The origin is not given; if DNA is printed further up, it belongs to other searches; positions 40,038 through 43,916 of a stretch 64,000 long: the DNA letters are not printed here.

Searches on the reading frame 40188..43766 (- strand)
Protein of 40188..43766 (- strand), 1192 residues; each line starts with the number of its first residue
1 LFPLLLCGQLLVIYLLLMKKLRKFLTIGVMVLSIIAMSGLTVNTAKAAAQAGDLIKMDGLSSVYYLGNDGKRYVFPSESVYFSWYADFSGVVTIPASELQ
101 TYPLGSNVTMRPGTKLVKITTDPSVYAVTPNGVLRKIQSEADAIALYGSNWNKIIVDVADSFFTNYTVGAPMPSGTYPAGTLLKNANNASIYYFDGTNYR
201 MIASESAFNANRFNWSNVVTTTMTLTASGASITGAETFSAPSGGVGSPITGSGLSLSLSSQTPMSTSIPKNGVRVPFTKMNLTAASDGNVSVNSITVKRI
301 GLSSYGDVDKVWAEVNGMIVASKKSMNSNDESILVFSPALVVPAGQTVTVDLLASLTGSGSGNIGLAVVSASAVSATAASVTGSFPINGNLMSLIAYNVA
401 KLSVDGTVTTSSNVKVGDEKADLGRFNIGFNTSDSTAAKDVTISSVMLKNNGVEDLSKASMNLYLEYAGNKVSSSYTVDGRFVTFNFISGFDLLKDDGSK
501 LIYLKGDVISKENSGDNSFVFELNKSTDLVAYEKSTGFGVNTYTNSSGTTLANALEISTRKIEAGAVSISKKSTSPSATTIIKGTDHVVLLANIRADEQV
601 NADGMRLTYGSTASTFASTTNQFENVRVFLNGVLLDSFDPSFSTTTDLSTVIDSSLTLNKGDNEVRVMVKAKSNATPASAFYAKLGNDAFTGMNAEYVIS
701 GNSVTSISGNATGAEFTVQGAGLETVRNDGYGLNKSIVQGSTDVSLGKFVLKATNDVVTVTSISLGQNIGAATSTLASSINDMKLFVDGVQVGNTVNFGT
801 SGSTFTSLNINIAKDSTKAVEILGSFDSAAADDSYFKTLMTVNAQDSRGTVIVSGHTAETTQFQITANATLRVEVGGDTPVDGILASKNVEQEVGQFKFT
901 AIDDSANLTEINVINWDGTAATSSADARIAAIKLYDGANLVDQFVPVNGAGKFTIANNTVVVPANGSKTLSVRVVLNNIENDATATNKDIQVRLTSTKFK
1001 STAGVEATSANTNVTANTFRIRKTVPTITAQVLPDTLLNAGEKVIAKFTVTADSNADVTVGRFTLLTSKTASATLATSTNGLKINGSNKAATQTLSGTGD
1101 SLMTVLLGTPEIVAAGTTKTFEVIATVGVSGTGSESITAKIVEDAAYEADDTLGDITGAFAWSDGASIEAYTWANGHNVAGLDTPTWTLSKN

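Call 22: search_protein_families(library=pfam, max_evalue=0.001, proteins=[window:40188-43766:-])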
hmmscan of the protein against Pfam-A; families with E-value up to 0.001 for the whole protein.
window:40188-43766:- (1192 aa): 0 families

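Call 35: find_homologous_proteins(query=window:40188-43766:-, max_evalue=1e-50)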
Query window:40188-43766:- (1192 aa): 968 proteins with E <= 1e-50 among 8000 candidates; the best 120 are listed.
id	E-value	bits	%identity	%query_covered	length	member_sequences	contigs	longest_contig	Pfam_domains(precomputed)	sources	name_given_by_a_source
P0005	0.0e+0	2443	100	98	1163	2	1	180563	-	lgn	-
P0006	0.0e+0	1916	79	98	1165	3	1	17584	-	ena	-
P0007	0.0e+0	1765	72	99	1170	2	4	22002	-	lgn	-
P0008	0.0e+0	1663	70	98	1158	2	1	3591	-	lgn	-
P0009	0.0e+0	1566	65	98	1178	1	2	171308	-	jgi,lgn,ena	-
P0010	0.0e+0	1550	65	98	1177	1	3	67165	-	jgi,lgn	-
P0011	0.0e+0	1529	65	98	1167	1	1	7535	-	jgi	jgi:hypothetical protein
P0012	0.0e+0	1505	65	97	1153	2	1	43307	-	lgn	-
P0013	0.0e+0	1498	65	99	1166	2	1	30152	-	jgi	-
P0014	0.0e+0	1496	63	98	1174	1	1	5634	-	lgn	-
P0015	0.0e+0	1486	64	98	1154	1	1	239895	-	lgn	-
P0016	0.0e+0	1480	64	97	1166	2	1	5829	-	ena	-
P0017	0.0e+0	1479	63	98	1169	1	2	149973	-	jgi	jgi:hypothetical protein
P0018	0.0e+0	1456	63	98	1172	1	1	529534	-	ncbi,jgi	ncbi:MAG: hypothetical protein WC249_01655 [Patescibacteria group bacterium]|jgi:hypothetical protei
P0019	0.0e+0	1451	62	99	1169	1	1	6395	-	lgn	-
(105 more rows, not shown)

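Call 37: find_encoding_contigs(protein=P0006, flank=10000, max_places=2)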
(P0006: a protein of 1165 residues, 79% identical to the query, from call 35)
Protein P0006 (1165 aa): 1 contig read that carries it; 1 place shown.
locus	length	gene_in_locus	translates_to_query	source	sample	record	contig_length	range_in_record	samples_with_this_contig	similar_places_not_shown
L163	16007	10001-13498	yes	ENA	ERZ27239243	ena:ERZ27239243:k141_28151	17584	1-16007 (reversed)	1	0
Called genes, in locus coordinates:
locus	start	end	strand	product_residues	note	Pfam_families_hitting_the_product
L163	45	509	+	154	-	PF02590:SPOUT_MTase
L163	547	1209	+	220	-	-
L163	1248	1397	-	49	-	-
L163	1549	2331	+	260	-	PF08713:DNA_alkylation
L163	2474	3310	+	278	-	-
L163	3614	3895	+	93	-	PF00216:Bac_DNA_binding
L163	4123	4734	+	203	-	-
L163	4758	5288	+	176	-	PF00717:Peptidase_S24 (weak)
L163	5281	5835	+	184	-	-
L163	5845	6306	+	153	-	-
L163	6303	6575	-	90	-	-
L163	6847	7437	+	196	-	PF07638:Sigma70_ECF, PF04542:Sigma70_r2, PF08281:Sigma70_r4_2, PF04545:Sigma70_r4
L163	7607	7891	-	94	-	-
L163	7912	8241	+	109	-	-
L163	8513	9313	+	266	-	-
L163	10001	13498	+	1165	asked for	-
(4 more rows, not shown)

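Call 38: find_encoding_contigs(protein=P0007, flank=10000, max_places=3)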
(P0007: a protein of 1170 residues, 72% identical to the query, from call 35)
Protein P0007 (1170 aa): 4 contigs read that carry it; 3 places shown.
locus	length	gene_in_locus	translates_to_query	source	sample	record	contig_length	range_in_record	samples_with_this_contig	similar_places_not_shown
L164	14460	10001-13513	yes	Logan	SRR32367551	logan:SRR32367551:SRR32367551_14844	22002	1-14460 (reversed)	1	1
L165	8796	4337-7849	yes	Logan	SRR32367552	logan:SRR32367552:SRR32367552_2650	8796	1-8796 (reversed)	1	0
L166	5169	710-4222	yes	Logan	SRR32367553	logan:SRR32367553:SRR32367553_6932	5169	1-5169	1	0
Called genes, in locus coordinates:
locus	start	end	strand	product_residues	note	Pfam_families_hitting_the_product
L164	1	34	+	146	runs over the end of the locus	-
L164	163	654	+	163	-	-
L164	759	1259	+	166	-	PF03449:GreA_GreB_N, PF01272:GreA_GreB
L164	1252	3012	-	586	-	PF02463:SMC_N (faint), PF13191:AAA_16 (faint), PF13555:AAA_29 (faint), PF00005:ABC_tran, PF05729:NACHT (faint), PF12848:ABC_tran_Xtn, PF00005:ABC_tran, PF13304:AAA_21, +1 more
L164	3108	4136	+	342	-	PF01699:Na_Ca_ex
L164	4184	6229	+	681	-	PF13229:Beta_helix (faint), PF28492:Beta_helix_4, PF05048:NosD (weak)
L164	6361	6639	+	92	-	PF00216:Bac_DNA_binding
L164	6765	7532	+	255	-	PF12686:DUF3800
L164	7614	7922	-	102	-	PF12728:HTH_17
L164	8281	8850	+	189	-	PF04542:Sigma70_r2, PF08281:Sigma70_r4_2, PF04545:Sigma70_r4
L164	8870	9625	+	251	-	PF18915:DUF5667 (weak)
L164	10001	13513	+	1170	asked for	-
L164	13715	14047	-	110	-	-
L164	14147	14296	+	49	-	-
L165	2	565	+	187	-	?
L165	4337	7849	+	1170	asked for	-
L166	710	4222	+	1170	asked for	-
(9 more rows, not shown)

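Call 39: find_encoding_contigs(protein=P0009, flank=10000, max_places=2)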
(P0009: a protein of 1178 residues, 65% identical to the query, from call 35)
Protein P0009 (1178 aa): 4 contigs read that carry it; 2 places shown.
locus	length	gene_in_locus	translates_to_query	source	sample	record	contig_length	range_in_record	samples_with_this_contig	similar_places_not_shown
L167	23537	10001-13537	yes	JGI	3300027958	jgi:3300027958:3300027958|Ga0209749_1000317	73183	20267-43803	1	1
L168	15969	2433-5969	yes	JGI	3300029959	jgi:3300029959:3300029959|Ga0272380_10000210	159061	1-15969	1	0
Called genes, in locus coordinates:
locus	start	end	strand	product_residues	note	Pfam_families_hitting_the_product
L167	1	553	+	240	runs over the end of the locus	-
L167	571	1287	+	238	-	PF08713:DNA_alkylation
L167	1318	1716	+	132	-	-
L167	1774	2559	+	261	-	PF04402:SIMPL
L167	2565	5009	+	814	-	PF01071:GARS_A, PF02222:ATP-grasp (weak), PF02655:ATP-grasp_3, PF02786:CPSase_L_D2 (weak), PF07478:Dala_Dala_lig_C (weak), PF13535:ATP-grasp_4, PF18603:LAL_C2, PF07478:Dala_Dala_lig_C, +2 more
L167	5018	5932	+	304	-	PF13480:Acetyltransf_6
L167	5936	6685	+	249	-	PF00856:SET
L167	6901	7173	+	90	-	PF00216:Bac_DNA_binding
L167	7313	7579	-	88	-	-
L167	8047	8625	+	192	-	PF04542:Sigma70_r2, PF08281:Sigma70_r4_2, PF04545:Sigma70_r4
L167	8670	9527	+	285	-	-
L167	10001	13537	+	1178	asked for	-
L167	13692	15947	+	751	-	PF04932:Wzy_C, PF13181:TPR_8 (faint), PF13414:TPR_11 (faint), PF13431:TPR_17 (faint), PF14559:TPR_19 (faint), PF00515:TPR_1 (weak), PF07719:TPR_2 (weak)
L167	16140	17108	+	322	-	-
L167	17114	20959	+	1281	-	PF05708:Peptidase_C92 (weak), PF00932:LTD (weak), PF13385:Laminin_G_3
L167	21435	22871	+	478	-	PF13727:CoA_binding_3 (weak), PF02397:Bac_transf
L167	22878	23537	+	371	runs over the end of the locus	PF13439:Glyco_transf_4, PF00534:Glycos_transf_1, PF13692:Glyco_trans_1_4, PF13524:Glyco_trans_1_2 (weak)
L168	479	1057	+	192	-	PF04542:Sigma70_r2, PF08281:Sigma70_r4_2, PF04545:Sigma70_r4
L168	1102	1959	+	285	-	-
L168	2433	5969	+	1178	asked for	-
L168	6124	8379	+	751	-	PF04932:Wzy_C, PF13181:TPR_8 (faint), PF13414:TPR_11 (faint), PF13431:TPR_17 (faint), PF14559:TPR_19 (faint), PF00515:TPR_1 (weak), PF07719:TPR_2 (weak)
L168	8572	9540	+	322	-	-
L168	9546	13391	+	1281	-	PF05708:Peptidase_C92 (weak), PF00932:LTD (weak), PF13385:Laminin_G_3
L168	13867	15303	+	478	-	PF13727:CoA_binding_3 (weak), PF02397:Bac_transf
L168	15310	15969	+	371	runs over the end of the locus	PF13439:Glyco_transf_4, PF00534:Glycos_transf_1, PF13692:Glyco_trans_1_4, PF13524:Glyco_trans_1_2 (weak)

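Call 40: find_encoding_contigs(protein=P0010, flank=10000, max_places=2)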
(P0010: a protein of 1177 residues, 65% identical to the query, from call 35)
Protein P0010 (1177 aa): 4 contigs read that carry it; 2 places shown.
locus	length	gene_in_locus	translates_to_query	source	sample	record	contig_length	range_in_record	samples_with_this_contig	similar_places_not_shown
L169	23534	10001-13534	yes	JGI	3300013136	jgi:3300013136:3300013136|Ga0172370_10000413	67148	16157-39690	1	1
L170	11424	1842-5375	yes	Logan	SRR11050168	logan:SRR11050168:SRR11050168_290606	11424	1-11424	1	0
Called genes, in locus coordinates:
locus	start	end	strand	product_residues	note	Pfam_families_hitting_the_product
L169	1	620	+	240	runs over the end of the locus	-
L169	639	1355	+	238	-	PF08713:DNA_alkylation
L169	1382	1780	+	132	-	-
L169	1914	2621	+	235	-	PF04402:SIMPL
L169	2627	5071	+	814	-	PF01071:GARS_A, PF02655:ATP-grasp_3, PF02786:CPSase_L_D2 (weak), PF07478:Dala_Dala_lig_C (weak), PF13535:ATP-grasp_4, PF18603:LAL_C2, PF02655:ATP-grasp_3 (weak), PF07478:Dala_Dala_lig_C, +3 more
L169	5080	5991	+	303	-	PF13480:Acetyltransf_6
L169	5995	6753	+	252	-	PF00856:SET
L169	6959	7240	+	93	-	PF00216:Bac_DNA_binding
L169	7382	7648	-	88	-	-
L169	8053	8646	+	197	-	PF04542:Sigma70_r2, PF08281:Sigma70_r4_2, PF04545:Sigma70_r4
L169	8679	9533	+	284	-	-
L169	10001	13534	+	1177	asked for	-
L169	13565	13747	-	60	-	-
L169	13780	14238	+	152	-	-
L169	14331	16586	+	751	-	PF13431:TPR_17 (faint), PF04932:Wzy_C, PF13414:TPR_11 (faint), PF00515:TPR_1 (weak), PF07719:TPR_2 (weak)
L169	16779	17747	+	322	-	-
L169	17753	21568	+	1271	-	PF00932:LTD (weak), PF13385:Laminin_G_3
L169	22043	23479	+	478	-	PF13727:CoA_binding_3 (weak), PF02397:Bac_transf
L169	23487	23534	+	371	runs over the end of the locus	PF13439:Glyco_transf_4, PF00534:Glycos_transf_1, PF13692:Glyco_trans_1_4, PF13524:Glyco_trans_1_2 (weak)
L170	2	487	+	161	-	?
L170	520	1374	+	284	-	-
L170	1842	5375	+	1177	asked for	-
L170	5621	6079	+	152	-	-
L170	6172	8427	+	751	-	PF13431:TPR_17 (faint), PF04932:Wzy_C, PF13414:TPR_11 (faint), PF00515:TPR_1 (weak), PF07719:TPR_2 (weak)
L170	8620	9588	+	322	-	-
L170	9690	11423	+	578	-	?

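Call 44: find_encoding_contigs(protein=P0012, flank=10000, max_places=1)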
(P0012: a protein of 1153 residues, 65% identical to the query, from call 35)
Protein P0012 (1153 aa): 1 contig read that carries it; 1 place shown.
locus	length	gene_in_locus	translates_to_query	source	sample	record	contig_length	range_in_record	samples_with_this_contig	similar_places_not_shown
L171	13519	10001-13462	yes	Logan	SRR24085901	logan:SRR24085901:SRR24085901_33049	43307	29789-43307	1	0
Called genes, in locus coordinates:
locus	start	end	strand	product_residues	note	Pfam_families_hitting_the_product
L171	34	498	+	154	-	PF02590:SPOUT_MTase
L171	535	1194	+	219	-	-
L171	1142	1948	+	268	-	PF08713:DNA_alkylation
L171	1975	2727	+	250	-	PF04402:SIMPL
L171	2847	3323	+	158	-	-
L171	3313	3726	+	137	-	-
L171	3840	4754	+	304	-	-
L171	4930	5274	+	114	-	-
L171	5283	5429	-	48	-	-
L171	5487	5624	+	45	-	-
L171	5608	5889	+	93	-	PF00216:Bac_DNA_binding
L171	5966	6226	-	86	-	-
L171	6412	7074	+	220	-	PF07638:Sigma70_ECF (faint), PF04542:Sigma70_r2, PF08281:Sigma70_r4_2, PF04545:Sigma70_r4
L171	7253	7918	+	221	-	PF01936:NYN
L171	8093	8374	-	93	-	-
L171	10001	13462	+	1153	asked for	-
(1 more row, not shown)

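Call 45: find_encoding_contigs(protein=P0015, flank=10000, max_places=1)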
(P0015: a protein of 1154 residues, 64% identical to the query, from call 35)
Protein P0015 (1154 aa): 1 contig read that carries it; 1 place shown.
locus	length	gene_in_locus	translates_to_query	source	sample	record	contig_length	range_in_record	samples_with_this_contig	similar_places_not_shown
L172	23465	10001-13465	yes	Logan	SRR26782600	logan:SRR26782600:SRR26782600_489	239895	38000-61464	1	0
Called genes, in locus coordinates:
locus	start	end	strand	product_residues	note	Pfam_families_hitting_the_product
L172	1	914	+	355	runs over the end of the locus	-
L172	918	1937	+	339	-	PF00106:adh_short (weak), PF01073:3Beta_HSD, PF01370:Epimerase, PF02719:Polysacc_synt_2, PF04321:RmlD_sub_bind, PF07993:NAD_binding_4, PF13460:NAD_binding_10 (weak), PF16363:GDP_Man_Dehyd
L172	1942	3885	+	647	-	PF07507:WavE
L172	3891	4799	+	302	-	-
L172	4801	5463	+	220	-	PF05050:Methyltransf_21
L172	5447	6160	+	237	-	PF03269:DUF268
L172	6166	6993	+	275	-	PF01531:Glyco_transf_11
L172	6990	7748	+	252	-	PF00535:Glycos_transf_2, PF10111:Glyco_tranf_2_2, PF13641:Glyco_tranf_2_3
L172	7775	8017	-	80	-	-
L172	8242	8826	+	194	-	PF04542:Sigma70_r2, PF08281:Sigma70_r4_2, PF04545:Sigma70_r4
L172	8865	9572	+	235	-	-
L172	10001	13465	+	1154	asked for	-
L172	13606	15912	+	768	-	PF04932:Wzy_C, PF07719:TPR_2 (faint), PF13181:TPR_8 (faint), PF13428:TPR_14 (faint), PF09295:ChAPs (faint), PF21033:RMD1-3 (faint), PF13431:TPR_17 (faint), PF14559:TPR_19 (faint)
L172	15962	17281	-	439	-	PF02397:Bac_transf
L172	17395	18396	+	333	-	PF13177:DNA_pol3_delta2, PF00004:AAA (weak)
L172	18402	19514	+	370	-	PF14870:PSII_BNR (faint), PF02012:BNR (faint), PF25852:DUF6242_C (faint), PF15902:Sortilin-Vps10 (weak)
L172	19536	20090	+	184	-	PF01765:RRF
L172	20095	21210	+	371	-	PF02163:Peptidase_M50, PF00595:PDZ, PF13180:PDZ_2, PF17820:PDZ_6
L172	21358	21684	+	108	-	PF02482:Ribosomal_S30AE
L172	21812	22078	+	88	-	-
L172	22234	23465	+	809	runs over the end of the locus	PF00317:Ribonuc_red_lgN, PF02867:Ribonuc_red_lgC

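Call 46: find_encoding_contigs(protein=P0017, flank=10000, max_places=1)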
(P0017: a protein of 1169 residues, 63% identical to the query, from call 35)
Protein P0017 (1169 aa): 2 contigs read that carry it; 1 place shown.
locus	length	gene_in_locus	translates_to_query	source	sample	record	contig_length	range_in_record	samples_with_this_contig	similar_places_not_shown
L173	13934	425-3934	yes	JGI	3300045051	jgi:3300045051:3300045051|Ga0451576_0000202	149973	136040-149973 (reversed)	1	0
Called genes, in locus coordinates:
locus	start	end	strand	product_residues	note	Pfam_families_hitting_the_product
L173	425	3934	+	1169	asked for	-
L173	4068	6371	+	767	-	PF04932:Wzy_C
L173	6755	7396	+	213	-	PF17761:DUF1016_N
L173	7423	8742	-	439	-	PF13727:CoA_binding_3 (weak), PF02397:Bac_transf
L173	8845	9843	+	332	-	PF13177:DNA_pol3_delta2, PF00004:AAA (weak)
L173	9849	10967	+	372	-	PF14870:PSII_BNR (faint), PF25852:DUF6242_C (faint), PF15902:Sortilin-Vps10 (weak)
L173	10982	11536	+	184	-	PF01765:RRF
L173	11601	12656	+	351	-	PF02163:Peptidase_M50, PF13180:PDZ_2, PF17820:PDZ_6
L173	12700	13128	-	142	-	PF06966:DUF1295 (weak), PF04191:PEMT, PF04140:ICMT (weak), PF01222:ERG4_ERG24 (weak)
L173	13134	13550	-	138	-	PF01814:Hemerythrin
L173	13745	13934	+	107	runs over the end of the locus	PF02482:Ribosomal_S30AE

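Call 47: find_encoding_contigs(protein=P0013, flank=10000, max_places=1)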
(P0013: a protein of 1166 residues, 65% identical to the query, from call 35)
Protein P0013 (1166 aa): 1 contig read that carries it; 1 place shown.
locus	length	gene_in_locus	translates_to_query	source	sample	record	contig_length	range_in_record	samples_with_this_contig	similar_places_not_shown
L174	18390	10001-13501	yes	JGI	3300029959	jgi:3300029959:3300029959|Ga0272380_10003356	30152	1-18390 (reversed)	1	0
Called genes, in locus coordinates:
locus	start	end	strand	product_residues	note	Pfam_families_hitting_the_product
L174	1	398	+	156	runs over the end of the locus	PF02590:SPOUT_MTase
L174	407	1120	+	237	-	PF08713:DNA_alkylation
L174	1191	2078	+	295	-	PF04402:SIMPL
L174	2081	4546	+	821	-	PF02222:ATP-grasp (faint), PF01071:GARS_A (faint), PF02655:ATP-grasp_3 (weak), PF07478:Dala_Dala_lig_C (weak), PF13535:ATP-grasp_4, PF18603:LAL_C2, PF02655:ATP-grasp_3 (weak), PF07478:Dala_Dala_lig_C, +3 more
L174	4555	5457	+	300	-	PF13480:Acetyltransf_6 (weak)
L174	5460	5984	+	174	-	PF00856:SET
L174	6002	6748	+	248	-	PF00856:SET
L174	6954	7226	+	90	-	PF00216:Bac_DNA_binding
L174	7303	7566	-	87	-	-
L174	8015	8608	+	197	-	PF04542:Sigma70_r2, PF08281:Sigma70_r4_2, PF04545:Sigma70_r4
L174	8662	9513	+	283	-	PF18915:DUF5667 (faint)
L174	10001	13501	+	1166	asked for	-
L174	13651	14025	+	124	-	PF05973:Gp49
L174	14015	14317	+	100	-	PF13744:HTH_37 (faint), PF12844:HTH_19, PF01381:HTH_3, PF13443:HTH_26 (weak), PF13560:HTH_31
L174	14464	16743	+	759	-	PF04932:Wzy_C, PF07719:TPR_2 (faint), PF13181:TPR_8 (faint), PF13414:TPR_11 (faint), PF13428:TPR_14 (faint), PF23914:TPR_CcmH_CycH (faint), PF13431:TPR_17 (faint)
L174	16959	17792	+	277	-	-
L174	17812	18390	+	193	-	?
